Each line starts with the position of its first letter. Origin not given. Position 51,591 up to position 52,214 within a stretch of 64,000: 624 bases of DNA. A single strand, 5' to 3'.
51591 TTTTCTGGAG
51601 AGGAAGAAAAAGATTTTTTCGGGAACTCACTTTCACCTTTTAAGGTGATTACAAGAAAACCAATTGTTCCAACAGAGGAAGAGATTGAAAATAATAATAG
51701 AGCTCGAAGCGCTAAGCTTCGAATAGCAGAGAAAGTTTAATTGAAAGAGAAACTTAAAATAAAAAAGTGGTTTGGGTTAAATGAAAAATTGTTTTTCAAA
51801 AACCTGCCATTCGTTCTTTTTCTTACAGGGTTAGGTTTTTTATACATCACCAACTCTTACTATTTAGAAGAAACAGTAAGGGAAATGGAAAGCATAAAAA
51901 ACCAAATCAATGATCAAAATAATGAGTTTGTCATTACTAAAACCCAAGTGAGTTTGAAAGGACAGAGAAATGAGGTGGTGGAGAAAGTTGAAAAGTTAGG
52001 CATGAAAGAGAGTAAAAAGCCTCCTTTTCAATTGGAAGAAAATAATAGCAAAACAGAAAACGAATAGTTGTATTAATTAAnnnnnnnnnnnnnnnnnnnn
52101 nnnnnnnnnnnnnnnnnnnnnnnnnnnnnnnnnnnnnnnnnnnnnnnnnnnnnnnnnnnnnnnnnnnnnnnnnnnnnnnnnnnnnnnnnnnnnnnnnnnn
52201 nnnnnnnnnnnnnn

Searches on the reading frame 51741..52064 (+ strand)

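Call 43: search_protein_families(library=pfam, proteins=[window:51741-52064:+], max_evalue=0.1)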
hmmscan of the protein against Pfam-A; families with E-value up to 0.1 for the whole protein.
window:51741-52064:+ (108 aa): 2 families
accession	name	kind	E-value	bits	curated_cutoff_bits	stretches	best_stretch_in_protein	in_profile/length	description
PF19579.4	FtsL_2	-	3.2e-21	75.6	24.6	1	11-101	8-97/100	Bacteriodetes cell division protein (FtsL-like)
PF20442.3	BrxL_N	-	0.006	17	28.2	1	47-92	62-107/132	BREX system Lon protease-like protein BrxL N-terminal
